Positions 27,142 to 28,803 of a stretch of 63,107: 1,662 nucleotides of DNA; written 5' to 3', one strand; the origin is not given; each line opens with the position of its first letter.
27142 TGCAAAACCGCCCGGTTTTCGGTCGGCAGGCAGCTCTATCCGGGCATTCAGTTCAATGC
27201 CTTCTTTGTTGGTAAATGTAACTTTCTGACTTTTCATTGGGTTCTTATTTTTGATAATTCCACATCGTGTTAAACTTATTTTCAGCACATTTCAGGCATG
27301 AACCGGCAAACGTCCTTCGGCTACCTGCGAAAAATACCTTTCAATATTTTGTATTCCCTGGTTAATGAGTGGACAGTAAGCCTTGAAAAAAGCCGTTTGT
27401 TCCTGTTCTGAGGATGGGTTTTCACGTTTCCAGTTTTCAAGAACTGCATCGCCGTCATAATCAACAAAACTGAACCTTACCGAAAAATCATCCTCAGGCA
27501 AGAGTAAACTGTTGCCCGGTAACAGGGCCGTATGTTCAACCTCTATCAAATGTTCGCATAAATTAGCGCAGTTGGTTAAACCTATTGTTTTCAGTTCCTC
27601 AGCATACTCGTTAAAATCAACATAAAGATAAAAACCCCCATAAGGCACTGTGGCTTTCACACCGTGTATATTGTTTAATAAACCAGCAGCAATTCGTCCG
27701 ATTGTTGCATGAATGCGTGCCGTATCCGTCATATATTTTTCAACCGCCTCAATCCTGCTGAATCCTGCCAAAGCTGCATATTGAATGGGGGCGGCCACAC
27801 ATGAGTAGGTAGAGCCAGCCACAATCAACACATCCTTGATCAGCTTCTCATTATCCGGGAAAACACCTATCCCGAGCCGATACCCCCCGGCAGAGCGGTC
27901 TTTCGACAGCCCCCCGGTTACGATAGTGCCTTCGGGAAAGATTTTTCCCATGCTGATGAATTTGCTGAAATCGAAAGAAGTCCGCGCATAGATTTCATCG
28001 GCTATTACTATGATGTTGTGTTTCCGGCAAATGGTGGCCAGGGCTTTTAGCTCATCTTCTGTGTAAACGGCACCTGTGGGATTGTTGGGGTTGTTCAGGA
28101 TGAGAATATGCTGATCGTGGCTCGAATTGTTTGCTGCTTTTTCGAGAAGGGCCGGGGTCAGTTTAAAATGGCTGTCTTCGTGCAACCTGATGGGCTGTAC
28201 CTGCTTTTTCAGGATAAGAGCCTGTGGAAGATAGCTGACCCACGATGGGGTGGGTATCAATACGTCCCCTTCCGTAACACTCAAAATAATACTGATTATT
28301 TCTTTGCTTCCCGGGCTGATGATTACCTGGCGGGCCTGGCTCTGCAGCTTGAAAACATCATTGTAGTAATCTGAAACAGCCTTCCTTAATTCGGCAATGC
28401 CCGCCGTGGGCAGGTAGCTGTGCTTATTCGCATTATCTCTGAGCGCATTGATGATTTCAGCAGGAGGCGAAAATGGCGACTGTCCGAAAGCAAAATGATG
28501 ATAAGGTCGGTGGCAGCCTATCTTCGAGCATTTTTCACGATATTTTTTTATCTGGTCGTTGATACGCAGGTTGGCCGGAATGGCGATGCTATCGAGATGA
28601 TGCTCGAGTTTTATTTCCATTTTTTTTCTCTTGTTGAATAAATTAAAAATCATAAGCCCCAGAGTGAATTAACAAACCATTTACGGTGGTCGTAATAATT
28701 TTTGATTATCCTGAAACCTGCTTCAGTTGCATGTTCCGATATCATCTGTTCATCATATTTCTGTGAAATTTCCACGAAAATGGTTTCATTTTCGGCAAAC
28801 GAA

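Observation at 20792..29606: Seven-gene translationally coupled operon (EgtD-like methyltransferase, aminotransferase, hydrolase-OsmC, Rieske-GltS, unknown, TauE, Rieske-TPP) that matches no pathway I can name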

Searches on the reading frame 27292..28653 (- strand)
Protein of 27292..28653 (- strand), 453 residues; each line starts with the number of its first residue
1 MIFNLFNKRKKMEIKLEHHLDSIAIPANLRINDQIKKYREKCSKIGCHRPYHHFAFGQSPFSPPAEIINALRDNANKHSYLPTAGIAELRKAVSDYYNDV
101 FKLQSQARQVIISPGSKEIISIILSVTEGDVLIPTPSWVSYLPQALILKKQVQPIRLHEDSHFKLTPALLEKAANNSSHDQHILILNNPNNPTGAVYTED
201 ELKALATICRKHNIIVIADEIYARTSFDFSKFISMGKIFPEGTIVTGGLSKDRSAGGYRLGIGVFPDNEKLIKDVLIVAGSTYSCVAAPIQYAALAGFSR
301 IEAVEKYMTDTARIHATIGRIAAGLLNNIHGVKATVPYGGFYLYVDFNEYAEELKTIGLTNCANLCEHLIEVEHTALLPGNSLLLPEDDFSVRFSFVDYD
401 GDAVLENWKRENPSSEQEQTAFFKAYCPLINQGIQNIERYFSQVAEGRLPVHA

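Call 3: search_protein_families(library=pfam, proteins=[window:27292-28653:-], max_evalue=0.01)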
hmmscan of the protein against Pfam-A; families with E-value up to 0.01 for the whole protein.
window:27292-28653:- (453 aa): 3 families
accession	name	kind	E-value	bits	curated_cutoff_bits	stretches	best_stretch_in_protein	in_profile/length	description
PF00155.27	Aminotran_1_2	-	4.2e-49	168.1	19.7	1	55-396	7-346/361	Aminotransferase class I and II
PF01212.27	Beta_elim_lyase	-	0.00025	20.9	27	1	150-219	94-168/288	Beta-eliminating lyase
PF07148.17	MalM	-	0.008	16.3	26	0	121-174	8-65/134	Maltose operon periplasmic protein precursor (MalM)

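Call 4: search_protein_families(library=ncbifam, proteins=[window:27292-28653:-], max_evalue=0.001)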
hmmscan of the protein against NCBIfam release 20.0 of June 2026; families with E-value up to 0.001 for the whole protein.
window:27292-28653:- (453 aa): 71 families (the best 25 are shown)
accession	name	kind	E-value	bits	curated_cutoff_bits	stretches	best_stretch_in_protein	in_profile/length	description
NF041091.1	asp_aminotase_Arch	equivalog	3.4e-48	164.4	550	1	20-396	4-357/376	aspartate aminotransferase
NF041364.1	GntC_guanitoxin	equivalog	3.4e-46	157.8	415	1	61-396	10-339/356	guanitoxin biosynthesis PLP-dependent (S)-gamma-hydroxy-L-arginine cyclodehydratase GntC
NF005744.0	PRK07568.1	subfamily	2.8e-41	141.7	389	1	38-346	21-325/398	pyridoxal phosphate-dependent aminotransferase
NF004769.0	PRK06107.1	equivalog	5.1e-41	140.8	617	1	56-347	40-332/402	aspartate transaminase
TIGR01265.1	tyr_nico_aTase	subfamily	1.2e-40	139.8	292.45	1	73-386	62-374/403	tyrosine/nicotianamine family aminotransferase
NF005588.0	PRK07309.1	equivalog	1.3e-40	139.5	576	1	35-383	19-356/391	pyridoxal phosphate-dependent aminotransferase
NF006229.0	PRK08361.1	equivalog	2.5e-40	138.7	624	1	51-383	35-358/391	aspartate aminotransferase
NF004770.0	PRK06108.1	subfamily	1.1e-37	129.8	422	1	55-401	42-378/396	pyridoxal phosphate-dependent aminotransferase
NF005816.0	PRK07682.1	equivalog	2.4e-37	128.5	620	1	78-382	60-352/390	aminotransferase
NF005817.0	PRK07683.1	equivalog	3.7e-37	127.9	575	1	53-384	32-352/387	aminotransferase A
NF006514.0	PRK08960.1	equivalog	1.2e-33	116.6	554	1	53-396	36-367/388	pyridoxal phosphate-dependent aminotransferase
NF004975.0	PRK06348.1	equivalog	1.4e-32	113.2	549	1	67-382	47-352/384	pyridoxal phosphate-dependent aminotransferase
NF005601.0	PRK07337.1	equivalog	1.7e-32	113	496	1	48-397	34-375/394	pyridoxal phosphate-dependent aminotransferase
TIGR01264.1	tyr_amTase_E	equivalog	4.8e-32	111.3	474.25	1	66-386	52-374/403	tyrosine transaminase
NF006230.0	PRK08363.1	equivalog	1e-31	110.1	534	1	60-349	44-335/398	alanine aminotransferase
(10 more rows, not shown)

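Call 22: find_homologous_proteins(query=window:27292-28653:-, max_evalue=1e-20)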
Query window:27292-28653:- (453 aa): 4984 proteins with E <= 1e-20 among 8000 candidates; the best 120 are listed.
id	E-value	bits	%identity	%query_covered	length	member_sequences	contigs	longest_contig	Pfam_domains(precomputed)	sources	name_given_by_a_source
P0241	4.3e-202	690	65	99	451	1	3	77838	PF00155.28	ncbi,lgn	ncbi:MAG: hypothetical protein Kow00127_01760 [Bacteroidales bacterium]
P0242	3.9e-201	687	65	100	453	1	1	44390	PF00155.28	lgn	-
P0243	4.6e-201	686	65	99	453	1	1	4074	PF00155.28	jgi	-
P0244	7.1e-200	682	64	98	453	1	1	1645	PF00155.28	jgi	jgi:aspartate aminotransferase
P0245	1.5e-199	681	65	97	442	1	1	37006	PF00155.28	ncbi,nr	ncbi:MAG: aminotransferase class I/II-fold pyridoxal phosphate-dependent enzyme [Bacteroidales bacte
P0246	8.1e-199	679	64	100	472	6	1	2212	PF00155.28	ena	-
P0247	8.2e-199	679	64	100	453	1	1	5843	PF00155.28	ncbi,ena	-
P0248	3.0e-198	677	64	97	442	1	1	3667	PF00155.28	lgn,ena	-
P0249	4.4e-198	677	64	99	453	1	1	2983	PF00155.28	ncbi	-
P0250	5.0e-197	673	63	97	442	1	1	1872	PF00155.28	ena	-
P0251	1.4e-195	668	64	97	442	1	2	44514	PF00155.28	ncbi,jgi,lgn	-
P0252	7.1e-195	666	63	97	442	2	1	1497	PF00155.28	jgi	jgi:aspartate aminotransferase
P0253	2.5e-194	664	62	97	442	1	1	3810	PF00155.28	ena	-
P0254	7.2e-194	663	63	98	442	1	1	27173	PF00155.28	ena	-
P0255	4.4e-193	660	63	99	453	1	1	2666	PF00155.28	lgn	-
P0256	7.6e-193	659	62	97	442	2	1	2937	PF00155.28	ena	-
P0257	7.3e-192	656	62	97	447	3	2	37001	PF00155.28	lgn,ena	-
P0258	8.5e-190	649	62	97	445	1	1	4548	PF00155.28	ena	-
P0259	8.1e-185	633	63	93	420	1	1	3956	PF00155.28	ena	-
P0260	8.0e-182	623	61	97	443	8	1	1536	PF00155.28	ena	-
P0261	1.6e-180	619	60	97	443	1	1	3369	PF00155.28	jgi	-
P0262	3.7e-180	618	59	97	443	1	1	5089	PF00155.28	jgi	jgi:aspartate aminotransferase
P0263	6.8e-179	613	59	97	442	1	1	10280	PF00155.28,PF01212.28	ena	-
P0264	2.0e-177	609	59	97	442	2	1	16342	PF00155.28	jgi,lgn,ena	-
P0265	2.6e-177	608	59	97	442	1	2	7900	PF00155.28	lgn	-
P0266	6.4e-172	590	57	97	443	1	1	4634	PF00155.28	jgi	jgi:aspartate/methionine/tyrosine aminotransferase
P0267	2.0e-171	589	57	97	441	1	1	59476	PF00155.28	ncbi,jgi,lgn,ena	-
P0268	1.6e-170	586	57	98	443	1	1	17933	PF00155.28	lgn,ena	-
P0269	2.7e-170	585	58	97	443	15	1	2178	PF00155.28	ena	-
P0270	5.4e-170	584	57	97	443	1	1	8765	PF00155.28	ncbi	-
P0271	7.2e-170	584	58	97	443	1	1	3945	PF00155.28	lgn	-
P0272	3.9e-168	578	56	98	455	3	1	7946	PF00155.28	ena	-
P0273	9.7e-168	577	57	97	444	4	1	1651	PF00155.28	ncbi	-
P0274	4.8e-167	574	56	98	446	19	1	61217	PF00155.28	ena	-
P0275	8.8e-167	573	58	97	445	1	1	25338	PF00155.28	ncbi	-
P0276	9.1e-167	573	57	97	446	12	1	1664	PF00155.28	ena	-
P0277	9.7e-167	573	57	98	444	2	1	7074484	PF00155.28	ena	-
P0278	1.4e-166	573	57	97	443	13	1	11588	PF00155.28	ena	-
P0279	2.0e-166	572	57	97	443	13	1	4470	PF00155.28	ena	-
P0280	1.1e-165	570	57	98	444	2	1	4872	PF00155.28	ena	-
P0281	1.3e-165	570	56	97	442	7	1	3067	PF00155.28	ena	-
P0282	2.7e-165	569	56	97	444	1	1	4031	PF00155.28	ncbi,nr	ncbi:MAG: aminotransferase class I/II-fold pyridoxal phosphate-dependent enzyme [Planctomycetota bac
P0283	3.3e-165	568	55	97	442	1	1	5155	PF00155.28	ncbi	-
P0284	7.0e-165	567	56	98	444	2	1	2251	PF00155.28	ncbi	-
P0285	7.9e-165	567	63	85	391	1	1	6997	PF00155.28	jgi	-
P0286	1.2e-164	566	56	97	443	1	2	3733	PF00155.28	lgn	-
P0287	6.4e-164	564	56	100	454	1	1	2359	PF00155.28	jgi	-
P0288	9.8e-164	563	55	97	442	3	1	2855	PF00155.28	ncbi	-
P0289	2.0e-163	562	56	97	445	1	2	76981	PF00155.28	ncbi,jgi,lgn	-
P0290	6.5e-163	561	56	97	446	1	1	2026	PF00155.28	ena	-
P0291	1.0e-162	560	56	97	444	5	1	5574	PF00155.28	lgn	-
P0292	1.4e-162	560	54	97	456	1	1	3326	PF00155.28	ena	-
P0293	1.7e-162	559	56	98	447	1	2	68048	PF00155.28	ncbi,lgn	-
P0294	3.3e-162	558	55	99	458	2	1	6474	PF00155.28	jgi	jgi:aspartate aminotransferase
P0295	2.2e-161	556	55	97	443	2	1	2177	PF00155.28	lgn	-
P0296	2.4e-161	556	54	97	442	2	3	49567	PF00155.28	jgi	jgi:aspartate aminotransferase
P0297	5.1e-161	554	54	99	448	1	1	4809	PF00155.28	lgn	-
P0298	1.1e-160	553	56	97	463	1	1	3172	PF00155.28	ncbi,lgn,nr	ncbi:MAG: hypothetical protein BMS9Abin37_3225 [Acidobacteriota bacterium]|nr:MAG: hypothetical prot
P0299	1.5e-160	553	55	98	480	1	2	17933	PF00155.28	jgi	-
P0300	1.7e-160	553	55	98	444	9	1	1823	PF00155.28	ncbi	-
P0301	2.0e-160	553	58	97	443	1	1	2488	PF00155.28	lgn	-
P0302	3.0e-160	552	55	97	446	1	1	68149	PF00155.28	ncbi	-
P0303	2.2e-159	549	55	96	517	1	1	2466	PF00155.28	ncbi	-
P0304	2.5e-159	549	55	97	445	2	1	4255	PF00155.28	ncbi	-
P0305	2.8e-159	549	54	98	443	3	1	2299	PF00155.28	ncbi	-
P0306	2.9e-159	549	55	97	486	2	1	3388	PF00155.28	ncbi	-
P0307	4.8e-159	548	55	97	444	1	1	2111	PF00155.28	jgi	jgi:aspartate/methionine/tyrosine aminotransferase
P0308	1.4e-158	546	55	97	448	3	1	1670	PF00155.28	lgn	-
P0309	3.5e-158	545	55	96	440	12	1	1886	PF00155.28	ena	-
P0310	9.2e-158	544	57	94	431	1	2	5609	PF00155.28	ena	-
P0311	1.2e-157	543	55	98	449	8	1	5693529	PF00155.28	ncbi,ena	-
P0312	1.5e-157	543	54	98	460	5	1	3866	PF00155.28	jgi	jgi:aspartate/methionine/tyrosine aminotransferase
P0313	6.5e-157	541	53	97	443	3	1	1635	PF00155.28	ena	-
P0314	1.3e-156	540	53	97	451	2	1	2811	PF00155.28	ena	-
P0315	1.5e-156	540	53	97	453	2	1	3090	PF00155.28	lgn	-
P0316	1.5e-156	540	54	97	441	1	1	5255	PF00155.28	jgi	-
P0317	2.0e-156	539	55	98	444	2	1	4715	PF00155.28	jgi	jgi:aspartate aminotransferase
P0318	2.2e-156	539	53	98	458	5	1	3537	PF00155.28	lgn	-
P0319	2.7e-156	539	54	97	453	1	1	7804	PF00155.28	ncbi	ncbi:MAG: pyridoxal phosphate-dependent aminotransferase [Acidobacteriota bacterium]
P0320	7.7e-156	537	54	96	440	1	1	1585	PF00155.28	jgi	-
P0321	8.0e-156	537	54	96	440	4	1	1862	PF00155.28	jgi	-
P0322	4.0e-155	535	54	96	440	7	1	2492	PF00155.28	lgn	-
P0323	4.8e-155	535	52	97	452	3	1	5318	PF00155.28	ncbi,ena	-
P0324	8.6e-155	534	53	98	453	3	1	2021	PF00155.28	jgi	-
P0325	9.8e-155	534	52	97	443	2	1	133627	PF00155.28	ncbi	ncbi:MAG: pyridoxal phosphate-dependent aminotransferase [Marinifilaceae bacterium]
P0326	1.2e-154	533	54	96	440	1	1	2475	PF00155.28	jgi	-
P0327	1.3e-154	533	52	98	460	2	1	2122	PF00155.28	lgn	-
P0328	1.4e-154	533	53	98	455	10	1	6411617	PF00155.28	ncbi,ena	-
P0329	3.2e-154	532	54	96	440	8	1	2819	PF00155.28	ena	-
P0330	9.8e-154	530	54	96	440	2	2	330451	PF00155.28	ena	-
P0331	9.9e-154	530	53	98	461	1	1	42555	PF00155.28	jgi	jgi:aspartate aminotransferase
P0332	1.3e-153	530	53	97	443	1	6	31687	PF00155.28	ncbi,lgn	-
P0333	5.1e-153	528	52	97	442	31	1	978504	PF00155.28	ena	-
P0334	6.8e-153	528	53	97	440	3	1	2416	PF00155.28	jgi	-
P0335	1.5e-152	526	53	97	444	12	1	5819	PF00155.28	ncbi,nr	ncbi:MAG: aminotransferase class I/II-fold pyridoxal phosphate-dependent enzyme [Planctomycetes bact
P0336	1.9e-152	526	52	97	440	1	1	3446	PF00155.28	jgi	jgi:aspartate aminotransferase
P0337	5.7e-152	525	53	97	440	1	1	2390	PF00155.28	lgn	-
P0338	6.6e-150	518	51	97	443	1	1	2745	PF00155.28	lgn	-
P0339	1.2e-148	514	54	97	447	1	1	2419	PF00155.28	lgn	-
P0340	4.7e-147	508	51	98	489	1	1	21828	PF00155.28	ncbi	-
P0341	9.5e-146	504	56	90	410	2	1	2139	PF00155.28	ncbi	-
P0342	1.2e-143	497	53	98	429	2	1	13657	PF00155.28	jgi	-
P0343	1.4e-142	494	52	94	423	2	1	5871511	PF00155.28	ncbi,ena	-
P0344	1.2e-141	491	58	83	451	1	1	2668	PF00155.28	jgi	-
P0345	1.7e-141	490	53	90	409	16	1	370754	PF00155.28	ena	-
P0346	9.8e-141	488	56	85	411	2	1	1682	PF00155.28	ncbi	-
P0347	6.6e-132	458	53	85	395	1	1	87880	PF00155.28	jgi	jgi:aspartate aminotransferase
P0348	4.3e-124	433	45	96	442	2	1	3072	PF00155.28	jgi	jgi:aspartate aminotransferase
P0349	2.7e-121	424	45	94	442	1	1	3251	PF00155.28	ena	-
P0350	3.0e-121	423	56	73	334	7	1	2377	PF00155.28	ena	-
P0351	3.7e-120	420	55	76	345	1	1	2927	PF00155.28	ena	-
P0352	8.6e-120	419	44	96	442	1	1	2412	PF00155.28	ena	-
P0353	2.4e-119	417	54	78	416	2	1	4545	PF00155.28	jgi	jgi:aspartate/methionine/tyrosine aminotransferase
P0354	1.8e-118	414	61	65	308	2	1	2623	PF00155.28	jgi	jgi:aspartate aminotransferase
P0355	4.6e-118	413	52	81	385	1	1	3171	PF00155.28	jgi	jgi:aspartate aminotransferase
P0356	4.0e-117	410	43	98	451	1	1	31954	PF00155.28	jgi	jgi:aspartate aminotransferase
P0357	2.5e-115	404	43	95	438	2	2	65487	PF00155.28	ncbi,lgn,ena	-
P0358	1.2e-113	398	42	94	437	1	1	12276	PF00155.28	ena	-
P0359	1.4e-113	398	41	97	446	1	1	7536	PF00155.28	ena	-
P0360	1.8e-112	394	41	96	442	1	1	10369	PF00155.28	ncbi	-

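Call 23: find_encoding_contigs(protein=P0241, flank=10000, max_places=2)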
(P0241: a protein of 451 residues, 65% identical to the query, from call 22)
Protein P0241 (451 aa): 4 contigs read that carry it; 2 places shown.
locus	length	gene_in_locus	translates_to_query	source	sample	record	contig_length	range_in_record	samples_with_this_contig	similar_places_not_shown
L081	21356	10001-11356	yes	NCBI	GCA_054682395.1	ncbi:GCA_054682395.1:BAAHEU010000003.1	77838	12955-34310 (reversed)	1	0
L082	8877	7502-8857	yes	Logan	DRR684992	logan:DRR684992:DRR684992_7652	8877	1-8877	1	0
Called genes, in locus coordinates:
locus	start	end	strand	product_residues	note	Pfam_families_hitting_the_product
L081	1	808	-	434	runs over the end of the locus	PF13860:FlgD_ig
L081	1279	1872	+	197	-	PF08534:Redoxin, PF00578:AhpC-TSA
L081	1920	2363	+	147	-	PF07681:DoxX, PF04173:DoxD (weak)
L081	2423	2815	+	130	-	PF03190:Thioredox_DsbH, PF00085:Thioredoxin, PF13899:Thioredoxin_7, PF13098:Thioredoxin_2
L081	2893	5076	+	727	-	PF18962:Por_Secre_tail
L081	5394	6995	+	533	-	PF00342:PGI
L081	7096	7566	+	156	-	PF04248:NTP_transf_9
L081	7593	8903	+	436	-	PF00581:Rhodanese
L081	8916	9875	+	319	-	PF10017:Methyltransf_33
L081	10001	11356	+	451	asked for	PF00155:Aminotran_1_2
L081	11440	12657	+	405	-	PF00561:Abhydrolase_1 (weak), PF12697:Abhydrolase_6, PF12146:Hydrolase_4, PF02566:OsmC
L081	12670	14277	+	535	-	PF00355:Rieske, PF01070:FMN_dh (faint), PF01645:Glu_synthase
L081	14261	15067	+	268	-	-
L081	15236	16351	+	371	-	PF01370:Epimerase, PF04321:RmlD_sub_bind (weak), PF16363:GDP_Man_Dehyd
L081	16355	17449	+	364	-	PF01370:Epimerase, PF16363:GDP_Man_Dehyd (weak)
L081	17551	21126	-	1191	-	PF00028:Cadherin, PF17803:Cadherin_4 (weak), PF00028:Cadherin, PF17803:Cadherin_4 (weak), PF00028:Cadherin, PF00028:Cadherin, PF00028:Cadherin, PF18962:Por_Secre_tail, +7 more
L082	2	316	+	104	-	?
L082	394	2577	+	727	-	PF18962:Por_Secre_tail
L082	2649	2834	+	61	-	-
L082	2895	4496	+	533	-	PF00342:PGI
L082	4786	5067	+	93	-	PF04248:NTP_transf_9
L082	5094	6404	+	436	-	PF00581:Rhodanese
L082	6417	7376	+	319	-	PF10017:Methyltransf_33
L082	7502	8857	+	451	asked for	PF00155:Aminotran_1_2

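Call 24: find_encoding_contigs(protein=P0277, flank=10000, max_places=2)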
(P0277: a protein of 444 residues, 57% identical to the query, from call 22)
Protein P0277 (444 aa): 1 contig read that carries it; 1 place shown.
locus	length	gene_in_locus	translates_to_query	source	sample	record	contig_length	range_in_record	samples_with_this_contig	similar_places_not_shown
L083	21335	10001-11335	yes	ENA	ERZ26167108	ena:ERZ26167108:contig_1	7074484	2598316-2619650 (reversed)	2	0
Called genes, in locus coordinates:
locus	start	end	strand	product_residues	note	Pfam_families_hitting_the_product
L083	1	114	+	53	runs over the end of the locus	-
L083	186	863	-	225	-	PF00300:His_Phos_1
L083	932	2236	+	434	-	PF00155:Aminotran_1_2, PF00266:Aminotran_5, PF01053:Cys_Met_Meta_PP, PF01041:DegT_DnrJ_EryC1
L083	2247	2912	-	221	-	-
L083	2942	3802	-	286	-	PF04199:Cyclase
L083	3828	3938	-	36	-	-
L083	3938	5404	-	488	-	PF00474:SSF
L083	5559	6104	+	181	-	-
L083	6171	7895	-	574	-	PF07969:Amidohydro_3, PF01979:Amidohydro_1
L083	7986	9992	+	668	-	PF16177:ACAS_N, PF00501:AMP-binding, PF13193:AMP-binding_C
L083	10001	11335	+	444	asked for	PF00155:Aminotran_1_2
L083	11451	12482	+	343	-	PF09952:AbiEi_2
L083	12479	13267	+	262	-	PF08843:AbiEii (weak)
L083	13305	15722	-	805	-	PF01315:Ald_Xan_dh_C, PF02738:MoCoBD_1, PF20256:MoCoBD_2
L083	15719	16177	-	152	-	PF10604:Polyketide_cyc2, PF06240:COXG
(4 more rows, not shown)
